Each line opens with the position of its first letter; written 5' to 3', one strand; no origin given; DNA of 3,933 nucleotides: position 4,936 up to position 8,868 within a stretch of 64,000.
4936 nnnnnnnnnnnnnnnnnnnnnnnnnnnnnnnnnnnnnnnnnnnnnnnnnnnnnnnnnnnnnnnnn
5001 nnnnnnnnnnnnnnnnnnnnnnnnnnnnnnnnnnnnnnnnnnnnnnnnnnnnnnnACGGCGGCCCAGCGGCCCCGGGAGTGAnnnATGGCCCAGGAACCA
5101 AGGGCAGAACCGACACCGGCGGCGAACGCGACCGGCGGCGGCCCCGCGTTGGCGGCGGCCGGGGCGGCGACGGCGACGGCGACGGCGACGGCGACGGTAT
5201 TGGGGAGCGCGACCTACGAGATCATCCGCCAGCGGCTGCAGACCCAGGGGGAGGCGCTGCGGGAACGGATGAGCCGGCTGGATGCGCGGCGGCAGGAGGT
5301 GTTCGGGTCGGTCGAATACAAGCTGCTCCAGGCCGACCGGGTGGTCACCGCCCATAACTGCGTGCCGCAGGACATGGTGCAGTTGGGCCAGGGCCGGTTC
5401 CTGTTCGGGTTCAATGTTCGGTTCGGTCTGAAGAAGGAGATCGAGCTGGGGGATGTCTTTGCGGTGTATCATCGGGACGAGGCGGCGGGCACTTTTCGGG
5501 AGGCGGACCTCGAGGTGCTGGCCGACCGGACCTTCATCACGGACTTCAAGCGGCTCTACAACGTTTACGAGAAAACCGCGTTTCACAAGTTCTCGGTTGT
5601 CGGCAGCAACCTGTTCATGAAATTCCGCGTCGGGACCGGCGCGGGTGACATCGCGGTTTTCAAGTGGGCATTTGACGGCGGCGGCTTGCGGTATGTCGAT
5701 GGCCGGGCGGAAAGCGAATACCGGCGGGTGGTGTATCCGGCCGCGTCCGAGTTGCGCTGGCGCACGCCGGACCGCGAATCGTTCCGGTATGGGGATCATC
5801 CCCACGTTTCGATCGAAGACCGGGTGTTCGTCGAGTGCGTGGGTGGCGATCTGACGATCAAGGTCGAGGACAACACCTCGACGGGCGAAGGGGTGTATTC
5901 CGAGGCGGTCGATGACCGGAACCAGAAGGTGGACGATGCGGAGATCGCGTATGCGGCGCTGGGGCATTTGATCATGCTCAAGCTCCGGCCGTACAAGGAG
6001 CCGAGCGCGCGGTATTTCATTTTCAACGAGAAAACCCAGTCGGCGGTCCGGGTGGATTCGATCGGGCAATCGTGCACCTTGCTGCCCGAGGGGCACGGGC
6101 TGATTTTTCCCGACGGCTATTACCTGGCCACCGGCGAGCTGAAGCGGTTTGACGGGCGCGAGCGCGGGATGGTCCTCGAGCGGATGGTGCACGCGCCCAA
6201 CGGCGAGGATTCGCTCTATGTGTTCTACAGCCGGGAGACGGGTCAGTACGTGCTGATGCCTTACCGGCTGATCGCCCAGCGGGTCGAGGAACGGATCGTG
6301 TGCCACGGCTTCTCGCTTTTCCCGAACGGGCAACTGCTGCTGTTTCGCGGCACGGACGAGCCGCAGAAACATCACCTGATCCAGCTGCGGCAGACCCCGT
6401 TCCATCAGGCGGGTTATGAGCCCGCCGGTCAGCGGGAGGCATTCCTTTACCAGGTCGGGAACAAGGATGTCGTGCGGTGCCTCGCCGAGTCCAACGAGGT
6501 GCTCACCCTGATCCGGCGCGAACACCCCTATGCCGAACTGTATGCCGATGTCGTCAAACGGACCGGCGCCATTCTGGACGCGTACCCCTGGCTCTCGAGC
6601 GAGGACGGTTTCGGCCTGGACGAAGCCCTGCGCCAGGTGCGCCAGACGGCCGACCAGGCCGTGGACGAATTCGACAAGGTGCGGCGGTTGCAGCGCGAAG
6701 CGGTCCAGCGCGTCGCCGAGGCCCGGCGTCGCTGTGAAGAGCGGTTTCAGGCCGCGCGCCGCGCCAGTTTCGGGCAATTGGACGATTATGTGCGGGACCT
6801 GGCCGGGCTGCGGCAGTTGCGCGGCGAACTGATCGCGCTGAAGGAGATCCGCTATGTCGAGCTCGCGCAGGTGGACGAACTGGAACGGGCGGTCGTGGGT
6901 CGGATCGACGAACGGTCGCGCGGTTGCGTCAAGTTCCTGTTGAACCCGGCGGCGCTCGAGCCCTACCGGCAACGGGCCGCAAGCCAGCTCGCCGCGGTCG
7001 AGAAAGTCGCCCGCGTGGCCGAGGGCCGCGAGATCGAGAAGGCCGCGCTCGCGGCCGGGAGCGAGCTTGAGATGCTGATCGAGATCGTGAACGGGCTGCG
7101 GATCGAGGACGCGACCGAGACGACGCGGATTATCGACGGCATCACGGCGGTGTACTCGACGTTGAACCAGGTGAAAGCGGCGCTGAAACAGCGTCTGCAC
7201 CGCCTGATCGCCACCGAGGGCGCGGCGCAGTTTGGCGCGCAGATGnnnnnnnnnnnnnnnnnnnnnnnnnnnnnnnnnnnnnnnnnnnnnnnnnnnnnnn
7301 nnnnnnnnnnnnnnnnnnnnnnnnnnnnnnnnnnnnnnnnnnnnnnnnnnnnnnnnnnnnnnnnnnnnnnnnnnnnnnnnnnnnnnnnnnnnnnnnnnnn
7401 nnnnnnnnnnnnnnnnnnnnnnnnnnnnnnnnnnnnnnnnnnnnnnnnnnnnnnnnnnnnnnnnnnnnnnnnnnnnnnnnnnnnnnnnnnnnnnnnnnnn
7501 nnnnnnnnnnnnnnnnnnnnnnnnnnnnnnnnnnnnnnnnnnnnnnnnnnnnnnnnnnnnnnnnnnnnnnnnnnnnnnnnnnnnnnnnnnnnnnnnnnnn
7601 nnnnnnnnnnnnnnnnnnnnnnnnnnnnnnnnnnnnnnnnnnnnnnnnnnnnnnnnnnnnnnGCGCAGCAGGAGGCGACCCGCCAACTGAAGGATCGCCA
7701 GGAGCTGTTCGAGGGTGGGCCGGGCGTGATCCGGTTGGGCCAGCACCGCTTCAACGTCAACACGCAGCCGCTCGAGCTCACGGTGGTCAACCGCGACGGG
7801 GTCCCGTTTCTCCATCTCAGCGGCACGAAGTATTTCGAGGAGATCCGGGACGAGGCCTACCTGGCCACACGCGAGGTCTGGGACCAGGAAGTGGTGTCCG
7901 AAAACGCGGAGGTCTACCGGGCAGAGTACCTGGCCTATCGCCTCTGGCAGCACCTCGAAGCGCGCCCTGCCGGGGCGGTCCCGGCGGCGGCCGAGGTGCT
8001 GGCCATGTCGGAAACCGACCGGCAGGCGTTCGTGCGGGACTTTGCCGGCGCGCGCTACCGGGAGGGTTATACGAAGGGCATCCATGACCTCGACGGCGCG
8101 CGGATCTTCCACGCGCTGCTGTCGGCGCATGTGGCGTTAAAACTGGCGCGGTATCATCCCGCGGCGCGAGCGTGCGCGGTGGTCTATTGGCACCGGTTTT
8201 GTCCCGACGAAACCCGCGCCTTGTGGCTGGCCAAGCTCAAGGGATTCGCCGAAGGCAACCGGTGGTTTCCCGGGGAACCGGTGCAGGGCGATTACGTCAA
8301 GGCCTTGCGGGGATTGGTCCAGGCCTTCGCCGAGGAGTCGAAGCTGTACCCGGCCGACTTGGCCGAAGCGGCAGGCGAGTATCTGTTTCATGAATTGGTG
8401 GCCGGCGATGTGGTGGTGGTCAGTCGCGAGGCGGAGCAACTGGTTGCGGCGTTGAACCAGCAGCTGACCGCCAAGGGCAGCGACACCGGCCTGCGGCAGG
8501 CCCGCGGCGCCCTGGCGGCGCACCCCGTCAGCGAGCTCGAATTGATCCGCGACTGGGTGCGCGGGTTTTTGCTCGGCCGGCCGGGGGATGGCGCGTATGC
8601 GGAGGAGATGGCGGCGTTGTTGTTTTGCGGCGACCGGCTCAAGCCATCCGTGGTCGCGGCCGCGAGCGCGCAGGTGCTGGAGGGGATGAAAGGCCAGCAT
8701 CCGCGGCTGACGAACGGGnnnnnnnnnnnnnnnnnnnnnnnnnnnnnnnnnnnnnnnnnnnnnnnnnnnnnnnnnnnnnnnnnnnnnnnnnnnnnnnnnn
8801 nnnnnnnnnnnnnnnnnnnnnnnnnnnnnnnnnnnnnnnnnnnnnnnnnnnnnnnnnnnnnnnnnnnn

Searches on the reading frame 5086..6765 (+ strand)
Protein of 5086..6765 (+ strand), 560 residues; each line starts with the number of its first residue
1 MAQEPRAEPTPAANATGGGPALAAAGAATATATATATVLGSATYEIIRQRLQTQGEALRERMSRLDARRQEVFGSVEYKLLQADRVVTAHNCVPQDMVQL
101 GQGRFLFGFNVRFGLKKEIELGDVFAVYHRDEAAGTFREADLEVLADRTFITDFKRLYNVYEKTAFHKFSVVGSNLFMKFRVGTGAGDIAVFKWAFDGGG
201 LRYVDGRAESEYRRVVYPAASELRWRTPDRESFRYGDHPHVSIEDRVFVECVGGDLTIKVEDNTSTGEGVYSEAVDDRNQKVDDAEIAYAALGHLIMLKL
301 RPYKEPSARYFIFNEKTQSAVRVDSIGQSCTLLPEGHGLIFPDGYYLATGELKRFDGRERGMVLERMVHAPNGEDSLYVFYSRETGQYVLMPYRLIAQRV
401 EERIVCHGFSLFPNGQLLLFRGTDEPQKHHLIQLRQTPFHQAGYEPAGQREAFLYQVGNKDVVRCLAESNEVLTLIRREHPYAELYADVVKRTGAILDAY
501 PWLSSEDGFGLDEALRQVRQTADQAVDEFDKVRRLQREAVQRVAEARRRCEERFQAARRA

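Call 74: search_solved_structures(query=A6, max_evalue=10, show_alignments=1)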
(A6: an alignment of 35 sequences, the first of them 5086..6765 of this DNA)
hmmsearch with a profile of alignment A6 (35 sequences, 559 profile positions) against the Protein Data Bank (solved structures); distinct sequences matched with E-value up to 10: 0.

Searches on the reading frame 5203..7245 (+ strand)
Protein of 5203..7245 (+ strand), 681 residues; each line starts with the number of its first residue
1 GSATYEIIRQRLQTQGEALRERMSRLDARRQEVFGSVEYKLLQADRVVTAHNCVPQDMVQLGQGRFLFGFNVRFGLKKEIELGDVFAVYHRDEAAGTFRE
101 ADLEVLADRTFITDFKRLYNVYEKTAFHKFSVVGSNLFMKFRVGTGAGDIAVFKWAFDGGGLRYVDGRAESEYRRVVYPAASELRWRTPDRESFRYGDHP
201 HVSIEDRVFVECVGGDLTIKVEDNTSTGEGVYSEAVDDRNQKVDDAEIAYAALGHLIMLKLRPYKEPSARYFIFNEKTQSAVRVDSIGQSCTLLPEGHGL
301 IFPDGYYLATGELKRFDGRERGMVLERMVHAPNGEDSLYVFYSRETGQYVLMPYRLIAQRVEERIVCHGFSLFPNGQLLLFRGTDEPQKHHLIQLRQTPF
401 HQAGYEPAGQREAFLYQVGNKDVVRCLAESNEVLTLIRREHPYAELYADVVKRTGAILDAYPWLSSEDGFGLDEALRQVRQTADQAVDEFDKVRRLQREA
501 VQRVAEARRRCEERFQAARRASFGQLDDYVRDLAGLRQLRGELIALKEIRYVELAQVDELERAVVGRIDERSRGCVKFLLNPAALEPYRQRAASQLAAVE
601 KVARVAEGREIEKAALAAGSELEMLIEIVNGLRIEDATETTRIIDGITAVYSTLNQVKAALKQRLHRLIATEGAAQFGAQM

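Call 21: search_protein_representatives(protein=window:5203-7245:+)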
Query: 681 residues. Proteins with E-value up to 0.001 (for the whole library): 881; up to 1e-10: 601; up to 1e-30: 276. The best 150 are listed.
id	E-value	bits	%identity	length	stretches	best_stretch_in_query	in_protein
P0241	1.3e-211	721.0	76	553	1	1-404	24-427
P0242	1.7e-201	687.5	47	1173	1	3-680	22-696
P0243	4.6e-201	686.1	46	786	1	3-681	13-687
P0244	3.0e-188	643.8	45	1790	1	2-681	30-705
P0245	1.2e-185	635.2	45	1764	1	3-681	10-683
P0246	1.5e-182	625.0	45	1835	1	3-681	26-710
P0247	2.6e-182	624.1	44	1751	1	3-680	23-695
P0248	3.4e-182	623.8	43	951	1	3-681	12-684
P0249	1.5e-177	608.4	47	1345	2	162-681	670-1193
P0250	2.2e-176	604.6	43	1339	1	3-680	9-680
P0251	6.7e-172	589.8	39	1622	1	2-680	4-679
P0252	2.3e-167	574.8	50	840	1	3-545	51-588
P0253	3.5e-167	574.2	41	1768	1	3-680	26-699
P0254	1.7e-164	565.3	41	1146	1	3-680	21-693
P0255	2.4e-162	558.2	42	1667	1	3-681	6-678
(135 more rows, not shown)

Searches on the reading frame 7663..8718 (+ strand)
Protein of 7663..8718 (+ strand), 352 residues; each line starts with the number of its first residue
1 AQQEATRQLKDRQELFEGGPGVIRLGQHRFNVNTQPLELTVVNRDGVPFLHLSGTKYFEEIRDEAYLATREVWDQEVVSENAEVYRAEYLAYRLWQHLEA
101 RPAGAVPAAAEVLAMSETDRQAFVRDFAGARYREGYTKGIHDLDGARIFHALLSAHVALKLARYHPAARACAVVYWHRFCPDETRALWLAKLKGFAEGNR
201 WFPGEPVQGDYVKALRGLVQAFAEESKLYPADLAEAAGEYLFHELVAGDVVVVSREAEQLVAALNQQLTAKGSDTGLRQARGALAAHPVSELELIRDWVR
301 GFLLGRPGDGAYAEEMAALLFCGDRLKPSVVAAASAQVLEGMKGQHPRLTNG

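Call 83: search_solved_structures(query=A7, max_evalue=10, show_alignments=1)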
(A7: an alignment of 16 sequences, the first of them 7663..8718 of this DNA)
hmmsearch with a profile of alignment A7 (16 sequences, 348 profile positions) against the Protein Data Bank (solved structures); distinct sequences matched with E-value up to 10: 1.
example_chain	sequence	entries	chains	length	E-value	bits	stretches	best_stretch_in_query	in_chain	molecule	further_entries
1sg4_A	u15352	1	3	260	1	12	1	189-264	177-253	3,2-trans-enoyl-CoA isomerase, mitochondrial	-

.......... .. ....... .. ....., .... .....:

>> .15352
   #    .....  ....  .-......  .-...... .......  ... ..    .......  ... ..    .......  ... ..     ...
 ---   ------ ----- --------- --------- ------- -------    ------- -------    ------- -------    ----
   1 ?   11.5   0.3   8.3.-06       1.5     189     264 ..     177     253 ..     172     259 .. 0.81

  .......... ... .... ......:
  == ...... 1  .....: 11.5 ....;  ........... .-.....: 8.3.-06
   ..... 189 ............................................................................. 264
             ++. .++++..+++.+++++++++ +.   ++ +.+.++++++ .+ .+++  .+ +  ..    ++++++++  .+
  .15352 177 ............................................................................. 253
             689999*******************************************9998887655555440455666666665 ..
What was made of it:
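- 7663..8718 (+): Conserved middle region of g2 (residues ~860-1211), with invariant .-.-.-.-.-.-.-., YR..LA and Y..G.HD.D motifs. No known family. The PDB profile search found nothing (call 83).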
